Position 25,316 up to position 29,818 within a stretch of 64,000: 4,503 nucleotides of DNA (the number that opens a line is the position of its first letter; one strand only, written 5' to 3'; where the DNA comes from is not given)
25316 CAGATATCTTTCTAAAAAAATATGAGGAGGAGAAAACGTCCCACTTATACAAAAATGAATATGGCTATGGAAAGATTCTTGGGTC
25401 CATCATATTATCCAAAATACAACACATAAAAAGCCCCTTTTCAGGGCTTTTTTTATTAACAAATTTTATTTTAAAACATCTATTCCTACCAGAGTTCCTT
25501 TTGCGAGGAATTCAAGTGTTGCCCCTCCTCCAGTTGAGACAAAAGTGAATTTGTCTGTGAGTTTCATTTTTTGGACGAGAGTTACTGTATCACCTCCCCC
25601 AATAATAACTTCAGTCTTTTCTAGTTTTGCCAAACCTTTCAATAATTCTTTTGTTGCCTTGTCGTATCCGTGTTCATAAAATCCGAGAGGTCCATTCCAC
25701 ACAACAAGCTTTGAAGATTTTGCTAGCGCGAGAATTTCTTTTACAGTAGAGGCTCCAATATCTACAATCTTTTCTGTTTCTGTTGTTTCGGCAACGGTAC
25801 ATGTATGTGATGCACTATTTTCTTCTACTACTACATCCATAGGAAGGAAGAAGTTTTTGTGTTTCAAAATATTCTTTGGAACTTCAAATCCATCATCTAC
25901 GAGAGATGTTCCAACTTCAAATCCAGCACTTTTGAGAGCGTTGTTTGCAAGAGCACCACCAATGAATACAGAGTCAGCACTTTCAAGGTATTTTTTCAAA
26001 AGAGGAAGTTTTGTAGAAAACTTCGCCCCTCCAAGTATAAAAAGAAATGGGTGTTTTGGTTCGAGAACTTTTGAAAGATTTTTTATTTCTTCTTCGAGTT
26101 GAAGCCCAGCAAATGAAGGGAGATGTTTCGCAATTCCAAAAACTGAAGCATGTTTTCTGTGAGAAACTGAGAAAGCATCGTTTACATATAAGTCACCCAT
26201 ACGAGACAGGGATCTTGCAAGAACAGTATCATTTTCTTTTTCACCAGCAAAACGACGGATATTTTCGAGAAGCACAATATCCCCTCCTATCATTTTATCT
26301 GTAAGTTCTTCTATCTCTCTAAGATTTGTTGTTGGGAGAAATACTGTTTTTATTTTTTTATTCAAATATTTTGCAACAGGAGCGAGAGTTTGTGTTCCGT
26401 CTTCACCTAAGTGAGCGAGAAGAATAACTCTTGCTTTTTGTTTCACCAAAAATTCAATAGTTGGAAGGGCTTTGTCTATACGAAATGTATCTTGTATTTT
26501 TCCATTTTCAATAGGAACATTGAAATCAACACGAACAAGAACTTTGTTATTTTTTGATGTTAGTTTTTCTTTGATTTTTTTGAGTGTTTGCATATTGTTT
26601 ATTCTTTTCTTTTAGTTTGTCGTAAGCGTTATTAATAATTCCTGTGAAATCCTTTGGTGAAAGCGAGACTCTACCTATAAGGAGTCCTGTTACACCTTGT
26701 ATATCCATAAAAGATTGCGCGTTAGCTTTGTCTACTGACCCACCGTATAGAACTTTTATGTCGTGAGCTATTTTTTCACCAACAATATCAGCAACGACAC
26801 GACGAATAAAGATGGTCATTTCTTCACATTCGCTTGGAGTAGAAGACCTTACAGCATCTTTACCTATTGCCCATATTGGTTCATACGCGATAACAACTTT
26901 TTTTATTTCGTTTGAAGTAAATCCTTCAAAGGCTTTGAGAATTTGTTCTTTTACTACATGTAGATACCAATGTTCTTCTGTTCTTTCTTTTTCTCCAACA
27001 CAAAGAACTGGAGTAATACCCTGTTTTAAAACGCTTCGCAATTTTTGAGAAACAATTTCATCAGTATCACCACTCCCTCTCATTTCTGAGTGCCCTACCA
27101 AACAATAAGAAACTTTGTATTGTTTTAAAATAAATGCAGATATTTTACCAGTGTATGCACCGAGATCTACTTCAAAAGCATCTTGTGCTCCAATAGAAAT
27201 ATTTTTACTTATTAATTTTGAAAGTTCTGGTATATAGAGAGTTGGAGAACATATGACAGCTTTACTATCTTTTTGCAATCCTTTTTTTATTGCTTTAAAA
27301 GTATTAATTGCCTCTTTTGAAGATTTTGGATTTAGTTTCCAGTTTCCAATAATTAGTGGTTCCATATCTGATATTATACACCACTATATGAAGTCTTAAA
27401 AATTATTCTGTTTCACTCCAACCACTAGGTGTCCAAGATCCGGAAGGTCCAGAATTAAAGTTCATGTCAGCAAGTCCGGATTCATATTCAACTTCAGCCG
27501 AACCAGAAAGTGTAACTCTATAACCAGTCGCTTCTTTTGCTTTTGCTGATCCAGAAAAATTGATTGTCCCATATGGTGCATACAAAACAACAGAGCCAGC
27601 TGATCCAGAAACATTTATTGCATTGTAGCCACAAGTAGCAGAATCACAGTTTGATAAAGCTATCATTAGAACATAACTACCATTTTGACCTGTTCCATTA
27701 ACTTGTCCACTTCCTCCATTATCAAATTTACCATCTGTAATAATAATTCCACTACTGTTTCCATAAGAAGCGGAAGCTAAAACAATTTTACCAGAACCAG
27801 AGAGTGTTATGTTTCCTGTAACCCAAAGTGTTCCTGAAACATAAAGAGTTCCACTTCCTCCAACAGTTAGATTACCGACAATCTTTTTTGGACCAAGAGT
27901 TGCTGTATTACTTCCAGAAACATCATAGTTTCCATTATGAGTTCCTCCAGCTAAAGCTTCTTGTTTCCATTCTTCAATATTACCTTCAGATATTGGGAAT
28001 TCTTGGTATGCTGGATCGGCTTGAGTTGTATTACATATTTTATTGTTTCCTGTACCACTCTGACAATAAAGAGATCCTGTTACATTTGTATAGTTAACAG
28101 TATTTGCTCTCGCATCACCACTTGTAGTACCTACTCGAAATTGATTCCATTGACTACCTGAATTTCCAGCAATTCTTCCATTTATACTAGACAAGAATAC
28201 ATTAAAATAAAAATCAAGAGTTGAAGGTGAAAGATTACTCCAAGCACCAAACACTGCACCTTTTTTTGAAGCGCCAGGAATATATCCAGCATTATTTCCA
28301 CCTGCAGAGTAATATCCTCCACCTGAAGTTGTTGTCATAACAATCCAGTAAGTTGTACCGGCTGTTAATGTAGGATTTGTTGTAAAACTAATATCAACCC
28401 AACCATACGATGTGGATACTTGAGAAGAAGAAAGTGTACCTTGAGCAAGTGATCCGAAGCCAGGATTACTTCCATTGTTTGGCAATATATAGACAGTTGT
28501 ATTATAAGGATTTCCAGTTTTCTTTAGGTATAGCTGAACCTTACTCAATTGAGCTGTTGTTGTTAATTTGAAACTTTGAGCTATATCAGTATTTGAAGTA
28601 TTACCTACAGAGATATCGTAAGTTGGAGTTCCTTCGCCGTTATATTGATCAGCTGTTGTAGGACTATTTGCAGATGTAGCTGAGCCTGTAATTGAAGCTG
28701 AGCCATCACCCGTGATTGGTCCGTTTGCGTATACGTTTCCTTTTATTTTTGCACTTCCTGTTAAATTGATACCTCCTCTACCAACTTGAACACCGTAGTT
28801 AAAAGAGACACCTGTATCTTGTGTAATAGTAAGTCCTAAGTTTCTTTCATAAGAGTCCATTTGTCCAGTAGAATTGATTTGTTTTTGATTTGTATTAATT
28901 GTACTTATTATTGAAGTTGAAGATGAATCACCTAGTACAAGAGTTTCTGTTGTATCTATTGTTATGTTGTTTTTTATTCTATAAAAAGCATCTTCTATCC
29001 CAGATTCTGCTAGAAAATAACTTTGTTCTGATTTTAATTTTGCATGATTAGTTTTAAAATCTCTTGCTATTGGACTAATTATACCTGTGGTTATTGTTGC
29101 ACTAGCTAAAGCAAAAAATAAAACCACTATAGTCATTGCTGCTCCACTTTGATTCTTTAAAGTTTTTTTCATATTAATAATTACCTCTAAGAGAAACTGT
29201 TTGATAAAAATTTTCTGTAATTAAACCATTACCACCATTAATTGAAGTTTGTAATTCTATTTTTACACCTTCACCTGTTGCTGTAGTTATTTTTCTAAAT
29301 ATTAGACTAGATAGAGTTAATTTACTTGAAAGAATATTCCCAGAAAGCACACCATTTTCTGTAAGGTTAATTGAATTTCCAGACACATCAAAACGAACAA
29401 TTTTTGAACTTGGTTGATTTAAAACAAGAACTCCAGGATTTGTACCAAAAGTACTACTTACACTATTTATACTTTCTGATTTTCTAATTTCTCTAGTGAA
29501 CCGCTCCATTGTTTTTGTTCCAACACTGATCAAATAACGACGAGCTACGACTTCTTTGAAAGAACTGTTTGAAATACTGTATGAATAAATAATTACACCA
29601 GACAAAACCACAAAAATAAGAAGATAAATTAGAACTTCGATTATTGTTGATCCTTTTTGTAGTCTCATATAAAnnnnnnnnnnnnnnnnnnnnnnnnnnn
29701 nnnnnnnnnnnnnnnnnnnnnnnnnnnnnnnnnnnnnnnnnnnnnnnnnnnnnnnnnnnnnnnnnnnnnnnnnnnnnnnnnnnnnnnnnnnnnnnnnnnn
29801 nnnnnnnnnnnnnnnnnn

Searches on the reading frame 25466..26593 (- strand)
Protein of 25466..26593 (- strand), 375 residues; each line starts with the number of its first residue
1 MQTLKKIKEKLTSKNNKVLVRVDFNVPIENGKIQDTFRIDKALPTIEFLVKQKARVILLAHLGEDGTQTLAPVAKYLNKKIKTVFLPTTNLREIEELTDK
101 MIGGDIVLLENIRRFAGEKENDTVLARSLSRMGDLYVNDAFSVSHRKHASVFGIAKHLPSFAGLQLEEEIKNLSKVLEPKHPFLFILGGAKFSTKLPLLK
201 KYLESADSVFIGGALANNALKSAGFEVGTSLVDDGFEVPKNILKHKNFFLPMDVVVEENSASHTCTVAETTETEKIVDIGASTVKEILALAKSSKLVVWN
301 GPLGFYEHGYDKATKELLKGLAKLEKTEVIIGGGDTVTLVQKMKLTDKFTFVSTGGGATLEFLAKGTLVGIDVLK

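Call 77: search_protein_families(library=pfam, proteins=[window:25466-26593:-], max_evalue=0.001)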
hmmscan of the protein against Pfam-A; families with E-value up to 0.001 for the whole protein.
window:25466-26593:- (375 aa): 1 family
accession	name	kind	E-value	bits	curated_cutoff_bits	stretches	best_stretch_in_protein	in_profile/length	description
PF00162.24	PGK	-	6.8e-110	368.1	27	1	11-364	4-377/379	Phosphoglycerate kinase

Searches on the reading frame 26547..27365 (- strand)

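Call 77: search_protein_families(library=pfam, proteins=[window:26547-27365:-], max_evalue=0.001)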
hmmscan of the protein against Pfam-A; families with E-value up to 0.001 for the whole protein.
window:26547-27365:- (272 aa): 1 family
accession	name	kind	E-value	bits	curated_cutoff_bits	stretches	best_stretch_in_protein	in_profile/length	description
PF00121.24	TIM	-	2.6e-69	233.9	20.1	1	3-246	1-244/245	Triosephosphate isomerase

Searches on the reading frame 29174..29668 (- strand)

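Call 77: search_protein_families(library=pfam, proteins=[window:29174-29668:-], max_evalue=0.001)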
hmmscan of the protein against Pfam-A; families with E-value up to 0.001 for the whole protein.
window:29174-29668:- (164 aa): 1 family
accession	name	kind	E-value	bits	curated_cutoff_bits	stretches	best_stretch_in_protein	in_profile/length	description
PF07963.17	N_methyl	-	0.00062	19.7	21.2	1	1-26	1-26/27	Prokaryotic N-terminal methylation motif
